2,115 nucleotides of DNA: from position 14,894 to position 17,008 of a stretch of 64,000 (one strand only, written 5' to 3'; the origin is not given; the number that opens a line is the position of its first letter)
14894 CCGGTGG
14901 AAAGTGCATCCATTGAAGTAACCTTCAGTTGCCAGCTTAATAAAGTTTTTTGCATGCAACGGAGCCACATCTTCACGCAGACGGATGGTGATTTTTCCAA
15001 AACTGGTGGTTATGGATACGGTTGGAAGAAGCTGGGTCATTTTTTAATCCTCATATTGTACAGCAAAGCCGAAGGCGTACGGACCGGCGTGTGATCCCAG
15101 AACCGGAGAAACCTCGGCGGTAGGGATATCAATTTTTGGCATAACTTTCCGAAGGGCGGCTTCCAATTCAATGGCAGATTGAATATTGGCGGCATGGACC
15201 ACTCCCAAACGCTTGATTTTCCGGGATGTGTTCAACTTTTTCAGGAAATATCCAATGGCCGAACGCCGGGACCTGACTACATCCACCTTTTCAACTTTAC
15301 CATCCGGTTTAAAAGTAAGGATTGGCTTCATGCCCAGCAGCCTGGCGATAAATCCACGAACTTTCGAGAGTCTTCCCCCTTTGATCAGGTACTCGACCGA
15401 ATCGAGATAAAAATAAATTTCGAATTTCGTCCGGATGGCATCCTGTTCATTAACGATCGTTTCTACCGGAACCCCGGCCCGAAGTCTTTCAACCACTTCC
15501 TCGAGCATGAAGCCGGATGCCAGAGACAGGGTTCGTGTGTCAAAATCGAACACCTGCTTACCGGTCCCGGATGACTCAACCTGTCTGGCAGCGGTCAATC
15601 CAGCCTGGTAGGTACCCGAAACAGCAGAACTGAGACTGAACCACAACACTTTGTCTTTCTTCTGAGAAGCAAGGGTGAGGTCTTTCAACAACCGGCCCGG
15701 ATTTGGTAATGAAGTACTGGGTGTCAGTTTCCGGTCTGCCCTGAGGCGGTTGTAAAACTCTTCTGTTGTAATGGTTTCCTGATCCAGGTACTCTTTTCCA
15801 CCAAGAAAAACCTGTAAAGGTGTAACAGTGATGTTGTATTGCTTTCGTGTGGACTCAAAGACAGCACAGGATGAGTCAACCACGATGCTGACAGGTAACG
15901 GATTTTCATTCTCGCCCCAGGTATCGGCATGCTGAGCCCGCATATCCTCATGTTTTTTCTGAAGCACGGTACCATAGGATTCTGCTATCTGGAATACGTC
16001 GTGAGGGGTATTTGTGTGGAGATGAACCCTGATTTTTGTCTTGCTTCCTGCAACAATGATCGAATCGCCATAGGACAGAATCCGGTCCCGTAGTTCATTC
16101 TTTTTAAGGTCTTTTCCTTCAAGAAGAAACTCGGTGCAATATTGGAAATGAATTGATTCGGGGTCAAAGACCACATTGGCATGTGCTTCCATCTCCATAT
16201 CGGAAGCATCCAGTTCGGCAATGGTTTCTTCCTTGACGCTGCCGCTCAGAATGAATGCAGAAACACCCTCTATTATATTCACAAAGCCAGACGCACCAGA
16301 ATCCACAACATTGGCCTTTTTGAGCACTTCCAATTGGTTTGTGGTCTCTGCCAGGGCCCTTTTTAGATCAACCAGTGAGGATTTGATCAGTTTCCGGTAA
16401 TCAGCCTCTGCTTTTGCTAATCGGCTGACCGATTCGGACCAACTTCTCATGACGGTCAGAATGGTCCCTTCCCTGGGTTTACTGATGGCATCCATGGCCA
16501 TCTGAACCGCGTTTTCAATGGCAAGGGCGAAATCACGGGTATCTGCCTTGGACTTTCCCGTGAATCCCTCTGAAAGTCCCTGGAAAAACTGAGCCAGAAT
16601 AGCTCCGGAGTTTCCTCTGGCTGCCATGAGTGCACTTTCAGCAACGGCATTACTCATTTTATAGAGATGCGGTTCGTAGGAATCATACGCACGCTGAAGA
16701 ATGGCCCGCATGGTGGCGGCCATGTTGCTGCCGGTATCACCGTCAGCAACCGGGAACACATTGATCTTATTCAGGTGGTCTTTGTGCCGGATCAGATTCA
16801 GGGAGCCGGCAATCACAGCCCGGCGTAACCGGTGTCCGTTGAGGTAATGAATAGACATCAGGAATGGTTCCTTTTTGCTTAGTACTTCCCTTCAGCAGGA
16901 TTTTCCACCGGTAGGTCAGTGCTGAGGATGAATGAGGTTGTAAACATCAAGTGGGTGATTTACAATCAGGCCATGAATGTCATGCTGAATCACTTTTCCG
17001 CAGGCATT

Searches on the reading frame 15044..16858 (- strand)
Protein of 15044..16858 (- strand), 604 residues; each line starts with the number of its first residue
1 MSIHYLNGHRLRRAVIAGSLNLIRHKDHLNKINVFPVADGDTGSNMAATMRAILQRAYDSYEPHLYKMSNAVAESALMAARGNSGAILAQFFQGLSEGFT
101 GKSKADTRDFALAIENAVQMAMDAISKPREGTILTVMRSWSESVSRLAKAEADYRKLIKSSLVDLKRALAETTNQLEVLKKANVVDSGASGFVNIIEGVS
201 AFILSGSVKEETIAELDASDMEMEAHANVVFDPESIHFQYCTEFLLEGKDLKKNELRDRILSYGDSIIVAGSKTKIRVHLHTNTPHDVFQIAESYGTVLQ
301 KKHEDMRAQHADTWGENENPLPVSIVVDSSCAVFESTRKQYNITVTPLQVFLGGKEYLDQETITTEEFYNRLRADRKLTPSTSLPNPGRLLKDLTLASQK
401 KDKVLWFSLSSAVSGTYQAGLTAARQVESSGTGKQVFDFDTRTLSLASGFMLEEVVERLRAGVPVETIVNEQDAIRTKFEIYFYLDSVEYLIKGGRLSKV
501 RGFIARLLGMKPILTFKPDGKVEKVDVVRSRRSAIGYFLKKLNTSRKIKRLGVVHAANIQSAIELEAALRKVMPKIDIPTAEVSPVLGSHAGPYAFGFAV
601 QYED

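Call 26: search_protein_families(library=ncbifam, proteins=[window:15044-16858:-], max_evalue=1e-10)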
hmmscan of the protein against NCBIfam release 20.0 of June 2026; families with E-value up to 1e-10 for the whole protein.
window:15044-16858:- (604 aa): 4 families
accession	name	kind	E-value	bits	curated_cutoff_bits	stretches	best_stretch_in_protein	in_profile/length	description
TIGR03599.1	YloV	subfamily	6.5e-90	302.2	396.1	1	12-316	2-302/530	DAK2 domain fusion protein YloV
TIGR00762.1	DegV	domain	6.6e-72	242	99.7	1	324-600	2-275/276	DegV family EDD domain-containing protein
NF038248.1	FakA_VfrB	equivalog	5e-63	213.4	975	1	6-312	3-313/549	fatty acid kinase catalytic subunit FakA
NF038249.1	fatty_FakB1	equivalog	3.8e-40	137.8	350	1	323-599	3-278/286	fatty acid kinase binding subunit FakB1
